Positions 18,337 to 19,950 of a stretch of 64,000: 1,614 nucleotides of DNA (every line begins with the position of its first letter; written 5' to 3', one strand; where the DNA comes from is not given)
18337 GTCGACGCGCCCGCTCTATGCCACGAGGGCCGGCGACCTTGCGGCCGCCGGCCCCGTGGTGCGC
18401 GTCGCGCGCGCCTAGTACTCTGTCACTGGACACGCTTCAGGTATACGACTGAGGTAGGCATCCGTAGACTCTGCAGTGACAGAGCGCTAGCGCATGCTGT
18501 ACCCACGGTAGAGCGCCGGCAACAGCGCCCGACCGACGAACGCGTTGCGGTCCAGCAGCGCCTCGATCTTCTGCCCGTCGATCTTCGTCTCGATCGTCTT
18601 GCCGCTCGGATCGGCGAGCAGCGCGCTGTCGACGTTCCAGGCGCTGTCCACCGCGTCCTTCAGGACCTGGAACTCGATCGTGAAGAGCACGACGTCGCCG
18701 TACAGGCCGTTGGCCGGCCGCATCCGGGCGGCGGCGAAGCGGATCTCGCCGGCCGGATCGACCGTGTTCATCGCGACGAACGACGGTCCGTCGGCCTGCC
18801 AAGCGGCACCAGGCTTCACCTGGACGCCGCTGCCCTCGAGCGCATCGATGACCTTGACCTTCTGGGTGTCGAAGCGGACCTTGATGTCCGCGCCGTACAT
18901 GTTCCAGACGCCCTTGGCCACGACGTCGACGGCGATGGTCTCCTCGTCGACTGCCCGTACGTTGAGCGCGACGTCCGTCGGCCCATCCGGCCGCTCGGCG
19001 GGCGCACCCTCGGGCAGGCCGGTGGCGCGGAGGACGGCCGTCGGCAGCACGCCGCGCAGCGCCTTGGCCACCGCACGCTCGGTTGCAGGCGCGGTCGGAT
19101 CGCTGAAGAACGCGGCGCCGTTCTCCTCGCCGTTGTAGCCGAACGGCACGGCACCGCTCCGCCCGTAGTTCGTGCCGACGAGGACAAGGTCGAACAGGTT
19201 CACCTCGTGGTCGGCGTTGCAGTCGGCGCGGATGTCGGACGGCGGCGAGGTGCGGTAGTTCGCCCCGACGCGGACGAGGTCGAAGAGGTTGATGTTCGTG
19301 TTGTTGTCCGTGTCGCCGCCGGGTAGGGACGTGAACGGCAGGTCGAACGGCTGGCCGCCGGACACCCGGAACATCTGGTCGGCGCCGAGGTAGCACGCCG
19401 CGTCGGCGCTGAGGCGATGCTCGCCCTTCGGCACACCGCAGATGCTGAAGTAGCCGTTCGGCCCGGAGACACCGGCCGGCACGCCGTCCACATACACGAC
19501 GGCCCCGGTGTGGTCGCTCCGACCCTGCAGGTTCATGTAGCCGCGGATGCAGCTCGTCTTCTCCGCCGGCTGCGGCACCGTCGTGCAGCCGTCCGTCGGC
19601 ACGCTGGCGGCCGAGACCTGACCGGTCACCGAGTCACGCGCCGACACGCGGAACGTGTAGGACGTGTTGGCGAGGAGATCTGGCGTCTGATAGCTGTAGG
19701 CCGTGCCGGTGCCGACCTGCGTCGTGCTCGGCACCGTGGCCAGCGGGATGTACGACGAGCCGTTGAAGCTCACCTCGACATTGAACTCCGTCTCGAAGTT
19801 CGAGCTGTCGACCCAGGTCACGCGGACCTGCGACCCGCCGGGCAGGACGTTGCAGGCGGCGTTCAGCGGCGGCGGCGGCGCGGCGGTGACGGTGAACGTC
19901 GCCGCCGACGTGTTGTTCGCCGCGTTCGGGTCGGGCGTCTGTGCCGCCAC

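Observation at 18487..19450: Dockerin-type double Ca-binding segment and a cohesin-like domain in the same C-terminus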

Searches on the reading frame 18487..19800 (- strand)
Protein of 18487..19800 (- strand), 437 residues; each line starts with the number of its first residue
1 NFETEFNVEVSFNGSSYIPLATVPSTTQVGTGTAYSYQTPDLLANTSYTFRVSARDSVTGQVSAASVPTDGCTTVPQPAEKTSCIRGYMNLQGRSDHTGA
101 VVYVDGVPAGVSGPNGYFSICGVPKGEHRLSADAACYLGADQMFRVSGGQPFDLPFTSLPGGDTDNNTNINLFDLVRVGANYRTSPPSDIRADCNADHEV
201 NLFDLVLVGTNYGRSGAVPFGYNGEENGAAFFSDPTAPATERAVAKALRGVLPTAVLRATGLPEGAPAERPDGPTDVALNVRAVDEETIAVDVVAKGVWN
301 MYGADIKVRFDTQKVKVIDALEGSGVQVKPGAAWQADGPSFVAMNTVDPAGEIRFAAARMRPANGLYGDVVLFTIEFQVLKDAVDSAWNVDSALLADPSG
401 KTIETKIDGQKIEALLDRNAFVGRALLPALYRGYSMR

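Call 4: search_protein_families(library=pfam, proteins=[window:18487-19800:-], max_evalue=1)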
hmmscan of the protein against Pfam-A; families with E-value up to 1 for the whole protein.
window:18487-19800:- (437 aa): 4 families
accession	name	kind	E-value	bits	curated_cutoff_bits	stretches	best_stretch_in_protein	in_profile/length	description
PF00963.24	Cohesin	-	1.6e-07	32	24.1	1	286-405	13-130/139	Cohesin domain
PF13620.12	CarboxypepD_reg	-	0.0013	19.5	32.3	1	99-156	16-79/82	Carboxypeptidase regulatory-like domain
PF00041.27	fn3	-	0.015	15.9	25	1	6-61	32-76/84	Fibronectin type III domain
PF00404.24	Dockerin_1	-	0.08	13.6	22.9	1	162-208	2-52/57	Dockerin type I domain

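Call 6: search_protein_families(library=ncbifam, proteins=[window:18487-19800:-], max_evalue=1)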
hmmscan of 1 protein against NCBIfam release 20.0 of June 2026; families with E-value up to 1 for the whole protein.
window:18487-19800:- (437 aa): 3 families
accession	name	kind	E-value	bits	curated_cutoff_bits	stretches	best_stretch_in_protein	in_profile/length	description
NF041611.1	exoglucan_CbhB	equivalog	4.6e-06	24.9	1950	1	25-130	839-941/997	exoglucanase CbhB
NF052345.1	S_layer_anammox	exception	0.0013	16.2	1400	1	56-159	1286-1392/1596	Kustd1514 family S-layer glycoprotein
TIGR03000.1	plancto_dom_1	domain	0.008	16.1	43.1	1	29-57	23-51/75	TIGR03000 domain-containing protein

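Call 26: predict_structure(alignment_id=A4)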
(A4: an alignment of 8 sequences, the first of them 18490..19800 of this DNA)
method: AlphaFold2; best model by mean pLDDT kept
length: 437 residues; sequences in the alignment: 8
mean_pLDDT: 72.5   pTM: 0.49
mean pLDDT of the five models: 72.5, 65.9, 64.3, 63.8, 62.0
residues with pLDDT >= 90: 34; 70-90: 274; 50-70: 52; < 50: 77
segments of 3 or more residues with pLDDT < 50: 225-268, 322-324, 410-437
pLDDT, mean of each block of 10 residues (from residue 1): 80 83 73 75 85 81 85 81 87 77 89 83 91 90 88 84 85 82 78 79 80 84 47 35 40 29 42 79 83 84 84 82 60 59 68 77 69 87 77 76 70 41 37 30
secondary structure, 60 per line:
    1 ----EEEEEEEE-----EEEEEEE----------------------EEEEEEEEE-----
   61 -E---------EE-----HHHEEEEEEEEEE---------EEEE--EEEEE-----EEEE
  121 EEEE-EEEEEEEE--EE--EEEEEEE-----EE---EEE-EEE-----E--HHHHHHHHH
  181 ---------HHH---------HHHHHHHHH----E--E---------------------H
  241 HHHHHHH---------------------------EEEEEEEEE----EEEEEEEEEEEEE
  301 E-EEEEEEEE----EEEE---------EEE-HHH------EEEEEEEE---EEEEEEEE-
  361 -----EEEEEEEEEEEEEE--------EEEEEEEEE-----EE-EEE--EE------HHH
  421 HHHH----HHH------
elements in order: E5-12 E18-24 E47-55 E82-91 E101-104 E107-111 E117-124 E126-133 E140-146 E157-159 E161-163 H172-180 H202-210 H240-247 E275-283 E288-301 E303-310 E315-318 E328-330 E341-348 E352-359 E366-379 E388-396 E405-407 H418-424

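Call 32: fold_search(model_id=the predicted structure, library=pdb)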
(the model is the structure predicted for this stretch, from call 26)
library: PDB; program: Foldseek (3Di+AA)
matches with E <= 10: 1747; with E <= 0.001: 56
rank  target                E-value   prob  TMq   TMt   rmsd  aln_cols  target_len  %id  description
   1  4wi0_B                2.3e-08  1.00  0.27  0.70   3.6       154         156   24  Crystal structure of Coh3ScaB-XDoc_M2ScaA complex: A C-terminal interface mutant of type II Cohesin-X-Dockerin complex (released 2015-10-07)
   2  4u3s_B                3.8e-08  1.00  0.27  0.71   2.9       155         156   22  Crystal structure of Coh3ScaB-XDoc_M1ScaA complex: A N-terminal interface mutant of type II Cohesin-X-Dockerin complex (released 2015-07-29)
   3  5k39_B                4.5e-08  1.00  0.26  0.69   3.1       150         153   23  THE TYPE II COHESIN DOCKERIN COMPLEX FROM CLOSTRIDIUM THERMOCELLUM (released 2017-03-29)
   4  4fl4_B                1.5e-07  1.00  0.25  0.61   6.6       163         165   14  Scaffoldin conformation and dynamics revealed by a ternary complex from the Clostridium thermocellum cellulosome (released 2012-06-27)
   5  5m0y_B                2.2e-07  1.00  0.27  0.70   3.3       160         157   22  Crystal Structure of the CohScaA-XDocCipB type II complex from Clostridium thermocellum at 1.5Angstrom resolution (released 2017-09-06)
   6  2bm3                  2.2e-07  1.00  0.26  0.65   3.7       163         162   16  Structure of the Type II cohesin from Clostridium thermocellum SdbA (released 2005-03-10)
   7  5k39_A                2.4e-07  1.00  0.24  0.57   4.9       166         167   16  THE TYPE II COHESIN DOCKERIN COMPLEX FROM CLOSTRIDIUM THERMOCELLUM (released 2017-03-29)
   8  4fl4_K                4.2e-07  1.00  0.25  0.61   6.7       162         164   15  Scaffoldin conformation and dynamics revealed by a ternary complex from the Clostridium thermocellum cellulosome (released 2012-06-27)
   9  4u3s_A                5.2e-07  1.00  0.25  0.62   3.3       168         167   10  Crystal structure of Coh3ScaB-XDoc_M1ScaA complex: A N-terminal interface mutant of type II Cohesin-X-Dockerin complex (released 2015-07-29)
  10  2b59_A                7.7e-07  1.00  0.25  0.62   6.4       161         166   15  The type II cohesin dockerin complex (released 2005-10-11)
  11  1qzn                  8.1e-07  1.00  0.26  0.63   3.2       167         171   15  Crystal Structure Analysis of a type II cohesin domain from the cellulosome of Acetivibrio cellulolyticus (released 2004-09-21)
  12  5m0y_A                9.0e-07  1.00  0.26  0.61   3.6       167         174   14  Crystal Structure of the CohScaA-XDocCipB type II complex from Clostridium thermocellum at 1.5Angstrom resolution (released 2017-09-06)
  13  1zv9                  1.3e-06  1.00  0.25  0.59   3.7       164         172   16  Crystal structure analysis of a type II cohesin domain from the cellulosome of Acetivibrio cellulolyticus- SeMet derivat (released 2006-06-13)
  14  3fnk_A                1.3e-06  1.00  0.25  0.58   6.5       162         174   12  Crystal structure of the second type II cohesin module from the cellulosomal adaptor ScaA scaffoldin of Acetivibrio ce (released 2009-06-23)
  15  2y3n_A                1.5e-06  1.00  0.27  0.64   3.2       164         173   12  Type II cohesin-dockerin domain from Bacteroides cellolosolvens (released 2012-01-11)
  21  2xdh                  2.3e-06  1.00  0.24  0.69   3.5       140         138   17  Non-cellulosomal cohesin from the hyperthermophilic archaeon Archaeoglobus fulgidus (released 2010-05-26)
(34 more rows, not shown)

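Call 59: find_homologous_proteins(query=A4, max_evalue=1e-10)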
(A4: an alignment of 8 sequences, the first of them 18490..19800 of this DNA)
Query A4 (8 sequences) (437 aa, profile of the alignment): 9 proteins with E <= 1e-10 among 8000 candidates.
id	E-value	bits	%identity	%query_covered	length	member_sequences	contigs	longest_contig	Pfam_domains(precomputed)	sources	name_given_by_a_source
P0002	7.7e-186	637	44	98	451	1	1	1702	-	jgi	-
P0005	8.0e-182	623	39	99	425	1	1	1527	-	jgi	jgi:hypothetical protein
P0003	5.3e-157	542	38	86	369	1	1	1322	PF00963.25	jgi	jgi:hypothetical protein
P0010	2.9e-151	523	39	97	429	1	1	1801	PF00404.25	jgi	jgi:hypothetical protein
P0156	1.1e-139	484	40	95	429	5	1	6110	PF00963.25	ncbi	ncbi:MAG: cohesin domain-containing protein [Anaerolineae bacterium]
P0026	1.2e-110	389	37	92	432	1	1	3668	PF00404.25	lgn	-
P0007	5.8e-73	265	35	35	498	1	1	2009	PF13715.13,PF03935.23,PF00404.25,PF00963.25,PF00722.29,PF13620.13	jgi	jgi:hypothetical protein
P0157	5.1e-27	113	28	43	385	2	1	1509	PF00963.25,PF13620.13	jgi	jgi:hypothetical protein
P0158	1.9e-18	85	31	8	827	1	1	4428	PF08308.18,PF17802.8,PF23193.2,PF00775.28,PF13620.13,PF20608.5,PF17210.10,PF13715.13,PF22902.3,PF14686.13,PF27911.1,PF09430.17,PF22904.4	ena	-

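Call 66: predict_structure(alignment_id=A8)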
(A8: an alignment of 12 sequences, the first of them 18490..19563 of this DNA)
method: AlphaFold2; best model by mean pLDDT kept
length: 358 residues; sequences in the alignment: 12
mean_pLDDT: 77.0   pTM: 0.49
mean pLDDT of the five models: 77.0, 75.5, 74.6, 66.5, 62.3
residues with pLDDT >= 90: 129; 70-90: 136; 50-70: 32; < 50: 61
segments of 3 or more residues with pLDDT < 50: 147-155, 166-185, 242-247, 334-358
pLDDT, mean of each block of 10 residues (from residue 1): 84 86 94 89 93 95 89 85 93 93 91 89 88 91 59 51 50 29 49 83 91 91 89 89 54 70 78 87 75 92 86 86 79 47 41 31
secondary structure, 60 per line:
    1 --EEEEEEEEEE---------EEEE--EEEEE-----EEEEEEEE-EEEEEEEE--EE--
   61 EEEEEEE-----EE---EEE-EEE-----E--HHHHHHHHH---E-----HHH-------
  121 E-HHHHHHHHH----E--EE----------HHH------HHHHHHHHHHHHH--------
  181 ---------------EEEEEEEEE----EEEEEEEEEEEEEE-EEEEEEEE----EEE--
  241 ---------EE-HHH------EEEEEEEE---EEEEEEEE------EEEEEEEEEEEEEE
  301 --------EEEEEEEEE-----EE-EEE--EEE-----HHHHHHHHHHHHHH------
elements in order: E3-12 E22-25 E28-32 E38-45 E47-54 E61-67 E78-80 E82-84 H93-101 H123-131 H160-172 E196-204 E209-222 E224-231 E236-238 E262-269 E273-280 E287-300 E309-317 E326-328 E331-333 H339-352

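Call 69: fold_search(model_id=the predicted structure, library=pdb)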
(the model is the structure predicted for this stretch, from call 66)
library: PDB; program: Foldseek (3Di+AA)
matches with E <= 10: 1731; with E <= 0.001: 65
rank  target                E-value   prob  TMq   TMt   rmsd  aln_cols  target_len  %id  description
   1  4wi0_B                3.0e-09  1.00  0.32  0.70   3.6       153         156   24  Crystal structure of Coh3ScaB-XDoc_M2ScaA complex: A C-terminal interface mutant of type II Cohesin-X-Dockerin complex (released 2015-10-07)
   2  4u3s_B                4.3e-09  1.00  0.33  0.71   2.9       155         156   22  Crystal structure of Coh3ScaB-XDoc_M1ScaA complex: A N-terminal interface mutant of type II Cohesin-X-Dockerin complex (released 2015-07-29)
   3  5k39_B                1.4e-08  1.00  0.33  0.72   3.1       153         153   21  THE TYPE II COHESIN DOCKERIN COMPLEX FROM CLOSTRIDIUM THERMOCELLUM (released 2017-03-29)
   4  5k39_A                4.6e-08  1.00  0.28  0.56   4.8       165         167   17  THE TYPE II COHESIN DOCKERIN COMPLEX FROM CLOSTRIDIUM THERMOCELLUM (released 2017-03-29)
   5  4fl4_B                5.8e-08  1.00  0.30  0.62   6.6       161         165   15  Scaffoldin conformation and dynamics revealed by a ternary complex from the Clostridium thermocellum cellulosome (released 2012-06-27)
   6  2bm3                  6.5e-08  1.00  0.32  0.65   3.9       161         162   16  Structure of the Type II cohesin from Clostridium thermocellum SdbA (released 2005-03-10)
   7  5m0y_B                8.2e-08  1.00  0.33  0.71   3.0       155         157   21  Crystal Structure of the CohScaA-XDocCipB type II complex from Clostridium thermocellum at 1.5Angstrom resolution (released 2017-09-06)
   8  1qzn                  1.2e-07  1.00  0.31  0.62   3.5       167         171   15  Crystal Structure Analysis of a type II cohesin domain from the cellulosome of Acetivibrio cellulolyticus (released 2004-09-21)
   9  2b59_A                1.2e-07  1.00  0.31  0.61   7.8       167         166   15  The type II cohesin dockerin complex (released 2005-10-11)
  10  4fl4_C                1.6e-07  1.00  0.33  0.38   3.1       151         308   21  Scaffoldin conformation and dynamics revealed by a ternary complex from the Clostridium thermocellum cellulosome (released 2012-06-27)
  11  4fl4_K                1.6e-07  1.00  0.30  0.61   6.8       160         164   15  Scaffoldin conformation and dynamics revealed by a ternary complex from the Clostridium thermocellum cellulosome (released 2012-06-27)
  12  1zv9                  2.3e-07  1.00  0.31  0.60   4.2       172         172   16  Crystal structure analysis of a type II cohesin domain from the cellulosome of Acetivibrio cellulolyticus- SeMet derivat (released 2006-06-13)
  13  4u3s_A                2.7e-07  1.00  0.31  0.62   3.5       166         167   10  Crystal structure of Coh3ScaB-XDoc_M1ScaA complex: A N-terminal interface mutant of type II Cohesin-X-Dockerin complex (released 2015-07-29)
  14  5m0y_A                2.9e-07  1.00  0.32  0.61   3.7       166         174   14  Crystal Structure of the CohScaA-XDocCipB type II complex from Clostridium thermocellum at 1.5Angstrom resolution (released 2017-09-06)
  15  4fl4_L                3.0e-07  1.00  0.33  0.38   3.0       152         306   22  Scaffoldin conformation and dynamics revealed by a ternary complex from the Clostridium thermocellum cellulosome (released 2012-06-27)
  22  2xdh                  7.9e-07  1.00  0.29  0.71   3.3       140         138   16  Non-cellulosomal cohesin from the hyperthermophilic archaeon Archaeoglobus fulgidus (released 2010-05-26)
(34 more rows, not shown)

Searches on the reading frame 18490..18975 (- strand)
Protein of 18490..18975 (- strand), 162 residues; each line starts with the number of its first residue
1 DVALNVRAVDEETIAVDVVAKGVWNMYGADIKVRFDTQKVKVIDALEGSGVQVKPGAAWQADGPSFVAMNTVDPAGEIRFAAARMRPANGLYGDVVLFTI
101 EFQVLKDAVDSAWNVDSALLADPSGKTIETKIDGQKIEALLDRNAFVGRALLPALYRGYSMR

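Call 19: search_solved_structures(query=A3, max_evalue=1, show_alignments=2)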
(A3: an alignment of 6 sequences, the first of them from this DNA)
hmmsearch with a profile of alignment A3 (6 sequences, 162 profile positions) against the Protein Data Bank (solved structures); distinct sequences matched with E-value up to 1: 10.
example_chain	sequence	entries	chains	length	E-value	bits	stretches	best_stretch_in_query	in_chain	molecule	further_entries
5g5d_A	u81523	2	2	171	0.0018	21.3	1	5-46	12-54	CELLULOSOME ANCHORING PROTEIN COHESIN REGION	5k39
3l8q_A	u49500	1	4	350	0.002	21.1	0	11-113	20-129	Cellulosomal scaffoldin adaptor protein B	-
2bm3_A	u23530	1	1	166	0.034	17.1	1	15-112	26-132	SCAFFOLDING DOCKERIN BINDING PROTEIN A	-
3kcp_B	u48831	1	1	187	0.046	16.7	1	15-112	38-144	Cellulosome anchoring protein, cohesin region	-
2b59_A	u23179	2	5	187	0.046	16.7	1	15-112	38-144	COG1196: Chromosome segregation ATPases | Scaffolding dockerin binding protein A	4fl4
5m0y_A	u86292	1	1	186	0.067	16.2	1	15-110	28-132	Cellulosome anchoring protein cohesin region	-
1zv9_A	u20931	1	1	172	0.13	15.3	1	11-120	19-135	Cellulosomal scaffoldin adaptor protein B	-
1qzn_A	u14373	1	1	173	0.13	15.3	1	11-120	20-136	cellulosomal scaffoldin adaptor protein B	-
3f2l_A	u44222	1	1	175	0.13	15.2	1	11-121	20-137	Cellulosomal scaffoldin adaptor protein B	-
3bwz_A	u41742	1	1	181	0.14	15.1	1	11-119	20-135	Cellulosomal scaffoldin adaptor protein B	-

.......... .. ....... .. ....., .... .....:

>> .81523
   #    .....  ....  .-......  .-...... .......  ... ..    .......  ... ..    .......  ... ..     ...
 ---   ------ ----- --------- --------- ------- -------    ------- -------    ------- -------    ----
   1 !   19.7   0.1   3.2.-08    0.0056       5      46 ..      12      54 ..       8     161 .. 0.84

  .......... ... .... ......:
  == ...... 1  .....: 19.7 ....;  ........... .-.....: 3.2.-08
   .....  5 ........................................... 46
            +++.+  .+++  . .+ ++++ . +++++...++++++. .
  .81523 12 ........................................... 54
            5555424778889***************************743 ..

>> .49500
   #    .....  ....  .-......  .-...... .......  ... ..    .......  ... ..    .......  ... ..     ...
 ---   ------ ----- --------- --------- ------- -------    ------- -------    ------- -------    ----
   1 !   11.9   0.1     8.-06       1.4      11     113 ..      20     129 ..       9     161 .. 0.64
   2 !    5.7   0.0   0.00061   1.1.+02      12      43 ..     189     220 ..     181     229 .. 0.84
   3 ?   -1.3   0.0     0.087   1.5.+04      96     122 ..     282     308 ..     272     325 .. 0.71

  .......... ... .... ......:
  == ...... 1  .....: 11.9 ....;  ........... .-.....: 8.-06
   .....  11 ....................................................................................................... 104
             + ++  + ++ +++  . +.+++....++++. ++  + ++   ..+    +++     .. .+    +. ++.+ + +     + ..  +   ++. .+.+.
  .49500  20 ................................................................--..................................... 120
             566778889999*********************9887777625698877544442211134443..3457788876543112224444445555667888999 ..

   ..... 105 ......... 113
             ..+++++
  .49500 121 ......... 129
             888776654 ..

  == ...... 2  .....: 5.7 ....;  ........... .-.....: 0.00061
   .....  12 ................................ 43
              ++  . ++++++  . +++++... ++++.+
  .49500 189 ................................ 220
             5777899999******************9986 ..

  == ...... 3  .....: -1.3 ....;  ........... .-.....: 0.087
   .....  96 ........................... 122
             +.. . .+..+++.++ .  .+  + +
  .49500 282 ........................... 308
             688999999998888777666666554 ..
